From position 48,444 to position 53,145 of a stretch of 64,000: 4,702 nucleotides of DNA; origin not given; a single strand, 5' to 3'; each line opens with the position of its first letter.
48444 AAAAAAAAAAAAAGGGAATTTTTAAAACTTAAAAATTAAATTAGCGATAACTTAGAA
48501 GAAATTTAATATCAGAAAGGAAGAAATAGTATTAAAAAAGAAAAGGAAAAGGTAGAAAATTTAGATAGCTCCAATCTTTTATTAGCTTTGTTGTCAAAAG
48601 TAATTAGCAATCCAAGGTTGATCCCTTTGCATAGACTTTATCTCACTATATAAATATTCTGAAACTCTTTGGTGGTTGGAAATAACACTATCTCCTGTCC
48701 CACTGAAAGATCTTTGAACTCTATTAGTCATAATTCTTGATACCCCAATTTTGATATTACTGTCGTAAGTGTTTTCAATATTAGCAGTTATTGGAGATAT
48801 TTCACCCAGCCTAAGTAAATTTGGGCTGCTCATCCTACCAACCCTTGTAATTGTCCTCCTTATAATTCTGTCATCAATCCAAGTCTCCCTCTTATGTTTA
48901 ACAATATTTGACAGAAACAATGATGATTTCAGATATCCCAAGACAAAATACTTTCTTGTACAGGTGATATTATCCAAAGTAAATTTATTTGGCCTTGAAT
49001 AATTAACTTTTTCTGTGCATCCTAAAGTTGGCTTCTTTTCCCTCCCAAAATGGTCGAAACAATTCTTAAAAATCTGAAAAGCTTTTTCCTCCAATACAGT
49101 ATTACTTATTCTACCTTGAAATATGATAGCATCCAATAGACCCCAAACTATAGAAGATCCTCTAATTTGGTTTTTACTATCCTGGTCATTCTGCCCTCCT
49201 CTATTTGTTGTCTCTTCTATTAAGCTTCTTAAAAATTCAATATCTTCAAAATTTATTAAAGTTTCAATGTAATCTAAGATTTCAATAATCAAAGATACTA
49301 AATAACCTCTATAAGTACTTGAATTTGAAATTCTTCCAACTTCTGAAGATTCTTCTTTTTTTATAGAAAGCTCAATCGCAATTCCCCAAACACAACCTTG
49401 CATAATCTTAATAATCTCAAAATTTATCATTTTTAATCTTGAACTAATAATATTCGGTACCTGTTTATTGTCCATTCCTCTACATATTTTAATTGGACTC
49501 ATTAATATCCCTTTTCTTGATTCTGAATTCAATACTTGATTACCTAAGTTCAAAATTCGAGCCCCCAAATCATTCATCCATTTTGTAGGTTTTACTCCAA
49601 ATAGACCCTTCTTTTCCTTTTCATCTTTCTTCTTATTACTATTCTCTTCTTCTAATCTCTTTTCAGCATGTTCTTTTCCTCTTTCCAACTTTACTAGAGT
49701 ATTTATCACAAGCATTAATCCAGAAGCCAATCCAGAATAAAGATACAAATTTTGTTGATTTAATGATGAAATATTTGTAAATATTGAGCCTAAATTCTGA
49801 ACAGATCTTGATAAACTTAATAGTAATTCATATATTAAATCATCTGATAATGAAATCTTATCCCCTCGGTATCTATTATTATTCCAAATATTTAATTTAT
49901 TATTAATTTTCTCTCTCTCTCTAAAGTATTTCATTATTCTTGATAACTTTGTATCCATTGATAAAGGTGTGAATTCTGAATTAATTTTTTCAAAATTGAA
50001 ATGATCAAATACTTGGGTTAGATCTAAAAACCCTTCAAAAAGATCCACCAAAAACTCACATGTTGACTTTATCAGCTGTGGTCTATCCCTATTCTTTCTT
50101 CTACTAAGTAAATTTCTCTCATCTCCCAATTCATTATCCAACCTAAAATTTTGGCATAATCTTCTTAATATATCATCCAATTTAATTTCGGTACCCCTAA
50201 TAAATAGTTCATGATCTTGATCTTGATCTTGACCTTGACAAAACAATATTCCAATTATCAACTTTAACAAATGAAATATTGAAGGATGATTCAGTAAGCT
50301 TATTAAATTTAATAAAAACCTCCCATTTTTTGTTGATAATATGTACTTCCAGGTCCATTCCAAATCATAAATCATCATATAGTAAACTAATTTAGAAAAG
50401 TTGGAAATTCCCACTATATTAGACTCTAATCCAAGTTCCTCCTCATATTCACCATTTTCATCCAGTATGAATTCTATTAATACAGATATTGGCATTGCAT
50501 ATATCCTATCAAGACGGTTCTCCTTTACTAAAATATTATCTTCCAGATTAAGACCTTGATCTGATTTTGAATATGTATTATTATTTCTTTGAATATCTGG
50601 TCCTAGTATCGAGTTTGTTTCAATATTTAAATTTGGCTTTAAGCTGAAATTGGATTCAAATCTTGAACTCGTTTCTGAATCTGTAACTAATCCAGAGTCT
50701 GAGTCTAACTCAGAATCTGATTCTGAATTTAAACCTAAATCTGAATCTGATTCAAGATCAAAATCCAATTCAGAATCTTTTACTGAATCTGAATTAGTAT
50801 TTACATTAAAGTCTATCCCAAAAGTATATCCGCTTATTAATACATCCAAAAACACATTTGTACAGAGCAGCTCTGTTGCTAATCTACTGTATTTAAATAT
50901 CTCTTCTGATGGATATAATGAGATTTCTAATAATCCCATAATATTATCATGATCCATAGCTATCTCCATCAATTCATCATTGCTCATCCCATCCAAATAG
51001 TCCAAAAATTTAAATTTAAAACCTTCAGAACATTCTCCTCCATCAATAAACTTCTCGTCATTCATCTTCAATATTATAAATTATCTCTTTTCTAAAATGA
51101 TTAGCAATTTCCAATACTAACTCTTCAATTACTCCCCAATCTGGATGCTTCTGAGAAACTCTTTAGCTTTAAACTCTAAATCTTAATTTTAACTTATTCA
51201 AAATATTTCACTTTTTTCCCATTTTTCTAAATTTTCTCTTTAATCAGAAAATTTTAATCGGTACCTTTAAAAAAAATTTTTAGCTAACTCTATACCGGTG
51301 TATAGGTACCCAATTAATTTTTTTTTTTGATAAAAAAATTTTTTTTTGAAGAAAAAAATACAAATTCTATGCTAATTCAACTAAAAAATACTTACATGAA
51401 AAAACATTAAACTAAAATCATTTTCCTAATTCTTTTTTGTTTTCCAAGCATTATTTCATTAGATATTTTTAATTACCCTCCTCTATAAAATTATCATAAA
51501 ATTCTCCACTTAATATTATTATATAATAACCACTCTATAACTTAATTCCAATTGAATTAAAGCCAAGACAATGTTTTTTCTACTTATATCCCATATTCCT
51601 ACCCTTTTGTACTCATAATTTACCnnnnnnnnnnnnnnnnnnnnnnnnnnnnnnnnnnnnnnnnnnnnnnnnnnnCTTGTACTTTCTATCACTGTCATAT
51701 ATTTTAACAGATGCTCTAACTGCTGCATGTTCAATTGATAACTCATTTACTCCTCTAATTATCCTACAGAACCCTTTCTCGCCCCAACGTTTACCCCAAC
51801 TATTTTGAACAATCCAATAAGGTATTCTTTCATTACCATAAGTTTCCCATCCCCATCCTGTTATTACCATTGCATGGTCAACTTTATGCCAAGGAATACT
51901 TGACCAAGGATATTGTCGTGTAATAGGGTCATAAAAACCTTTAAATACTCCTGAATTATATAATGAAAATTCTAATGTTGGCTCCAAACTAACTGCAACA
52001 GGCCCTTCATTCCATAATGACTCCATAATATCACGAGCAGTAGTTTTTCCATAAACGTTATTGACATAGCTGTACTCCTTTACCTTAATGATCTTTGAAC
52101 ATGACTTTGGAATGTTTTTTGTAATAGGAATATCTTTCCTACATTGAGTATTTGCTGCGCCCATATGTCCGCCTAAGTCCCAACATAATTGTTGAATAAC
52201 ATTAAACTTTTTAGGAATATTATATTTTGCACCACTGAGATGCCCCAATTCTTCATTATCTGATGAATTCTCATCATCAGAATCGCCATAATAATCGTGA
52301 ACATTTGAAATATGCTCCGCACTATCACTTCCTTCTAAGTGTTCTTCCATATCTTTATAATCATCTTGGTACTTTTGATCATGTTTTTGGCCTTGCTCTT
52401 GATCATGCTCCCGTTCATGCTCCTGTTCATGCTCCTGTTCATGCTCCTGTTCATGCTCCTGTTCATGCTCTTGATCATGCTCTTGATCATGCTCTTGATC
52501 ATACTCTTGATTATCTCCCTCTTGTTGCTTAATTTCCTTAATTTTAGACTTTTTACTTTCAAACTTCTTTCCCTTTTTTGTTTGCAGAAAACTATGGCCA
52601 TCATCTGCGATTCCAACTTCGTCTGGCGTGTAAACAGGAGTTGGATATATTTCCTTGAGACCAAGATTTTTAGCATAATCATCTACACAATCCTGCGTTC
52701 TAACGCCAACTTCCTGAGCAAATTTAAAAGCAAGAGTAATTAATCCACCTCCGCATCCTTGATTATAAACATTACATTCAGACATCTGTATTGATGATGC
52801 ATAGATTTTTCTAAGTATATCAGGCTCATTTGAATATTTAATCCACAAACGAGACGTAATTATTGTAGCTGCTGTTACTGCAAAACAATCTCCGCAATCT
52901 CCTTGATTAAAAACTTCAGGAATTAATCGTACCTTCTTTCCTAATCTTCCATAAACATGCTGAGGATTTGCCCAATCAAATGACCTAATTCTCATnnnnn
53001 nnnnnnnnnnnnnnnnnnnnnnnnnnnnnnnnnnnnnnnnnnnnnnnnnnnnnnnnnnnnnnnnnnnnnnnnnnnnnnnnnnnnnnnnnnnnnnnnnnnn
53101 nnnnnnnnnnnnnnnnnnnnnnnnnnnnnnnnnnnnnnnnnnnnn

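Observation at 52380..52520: Cathepsin C-like protease carrying a roughly 130-aa His/Glu/Gln/Asp-rich (EHEQ)n insertion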

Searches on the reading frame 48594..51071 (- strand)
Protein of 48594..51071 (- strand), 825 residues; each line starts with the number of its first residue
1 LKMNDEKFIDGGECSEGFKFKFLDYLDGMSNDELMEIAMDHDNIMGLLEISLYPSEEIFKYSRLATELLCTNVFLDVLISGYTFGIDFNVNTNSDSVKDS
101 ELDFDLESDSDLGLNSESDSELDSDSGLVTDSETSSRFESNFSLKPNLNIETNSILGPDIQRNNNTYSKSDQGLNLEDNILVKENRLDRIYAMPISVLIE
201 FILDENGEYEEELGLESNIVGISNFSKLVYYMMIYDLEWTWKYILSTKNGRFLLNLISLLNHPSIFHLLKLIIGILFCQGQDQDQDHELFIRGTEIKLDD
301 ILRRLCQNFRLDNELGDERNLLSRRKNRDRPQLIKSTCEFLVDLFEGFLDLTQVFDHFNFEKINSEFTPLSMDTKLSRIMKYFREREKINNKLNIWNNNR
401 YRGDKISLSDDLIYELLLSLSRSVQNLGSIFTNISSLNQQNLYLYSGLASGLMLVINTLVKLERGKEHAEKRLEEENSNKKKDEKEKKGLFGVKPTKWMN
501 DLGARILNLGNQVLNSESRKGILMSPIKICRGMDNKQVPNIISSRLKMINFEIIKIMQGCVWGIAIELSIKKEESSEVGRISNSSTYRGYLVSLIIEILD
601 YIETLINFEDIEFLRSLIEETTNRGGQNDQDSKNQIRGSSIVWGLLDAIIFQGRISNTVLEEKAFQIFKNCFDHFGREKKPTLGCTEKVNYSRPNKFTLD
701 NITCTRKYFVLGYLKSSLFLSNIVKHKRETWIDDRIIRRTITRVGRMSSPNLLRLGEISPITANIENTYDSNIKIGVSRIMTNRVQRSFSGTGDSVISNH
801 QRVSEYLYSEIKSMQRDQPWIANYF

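Call 55: search_protein_families(library=ncbifam, proteins=[window:48594-51071:-], max_evalue=0.001)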
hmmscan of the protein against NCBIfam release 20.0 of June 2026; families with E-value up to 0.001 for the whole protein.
window:48594-51071:- (825 aa): 2 families
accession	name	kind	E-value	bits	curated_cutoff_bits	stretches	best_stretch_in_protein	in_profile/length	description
NF033609.2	MSCRAMM_ClfA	exception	7.9e-05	20.5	1150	1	93-141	709-757/934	MSCRAMM family adhesin clumping factor ClfA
NF033845.1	MSCRAMM_ClfB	exception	0.00033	18.7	999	1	92-147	708-763/871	MSCRAMM family adhesin clumping factor ClfB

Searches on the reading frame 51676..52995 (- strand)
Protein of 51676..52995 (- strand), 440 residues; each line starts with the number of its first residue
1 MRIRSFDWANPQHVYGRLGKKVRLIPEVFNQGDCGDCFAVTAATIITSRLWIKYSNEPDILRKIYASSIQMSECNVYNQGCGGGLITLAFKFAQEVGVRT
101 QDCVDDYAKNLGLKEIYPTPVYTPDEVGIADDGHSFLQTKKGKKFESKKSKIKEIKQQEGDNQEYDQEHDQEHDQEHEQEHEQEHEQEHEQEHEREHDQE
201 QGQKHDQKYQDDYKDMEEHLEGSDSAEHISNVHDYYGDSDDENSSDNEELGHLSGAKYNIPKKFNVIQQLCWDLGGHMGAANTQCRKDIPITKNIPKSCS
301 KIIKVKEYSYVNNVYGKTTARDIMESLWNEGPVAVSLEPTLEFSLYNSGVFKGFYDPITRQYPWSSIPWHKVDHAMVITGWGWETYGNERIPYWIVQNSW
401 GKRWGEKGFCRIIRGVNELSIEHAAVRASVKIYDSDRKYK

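Call 57: predict_structure(alignment_id=A3)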
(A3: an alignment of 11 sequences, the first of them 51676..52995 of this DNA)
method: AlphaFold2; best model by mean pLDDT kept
length: 440 residues; sequences in the alignment: 11
mean_pLDDT: 34.1   pTM: 0.26
mean pLDDT of the five models: 34.1, 32.9, 32.7, 30.6, 28.7
residues with pLDDT >= 90: 0; 70-90: 0; 50-70: 39; < 50: 401
segments of 3 or more residues with pLDDT < 50: 1-89, 111-294, 308-386, 389-428, 436-440
pLDDT, mean of each block of 10 residues (from residue 1): 30 28 23 30 35 38 30 25 37 52 55 38 29 25 24 24 28 35 42 39 28 24 24 24 27 26 41 41 41 52 54 36 41 32 25 29 32 36 42 38 30 23 40 50
secondary structure, 60 per line:
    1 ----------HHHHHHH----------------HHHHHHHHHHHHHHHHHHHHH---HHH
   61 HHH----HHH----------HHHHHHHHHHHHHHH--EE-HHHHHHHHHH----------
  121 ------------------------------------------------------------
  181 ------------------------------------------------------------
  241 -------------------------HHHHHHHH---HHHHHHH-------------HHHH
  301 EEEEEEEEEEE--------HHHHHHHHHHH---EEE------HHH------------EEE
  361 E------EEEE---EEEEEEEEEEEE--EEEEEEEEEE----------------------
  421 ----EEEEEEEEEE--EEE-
elements in order: H11-17 H34-54 H58-63 H81-95 H101-110 H266-273 H277-283 H297-300 E301-311 H320-330 E334-336 E358-361 E368-371 E375-386 E389-398 E425-434 E437-439
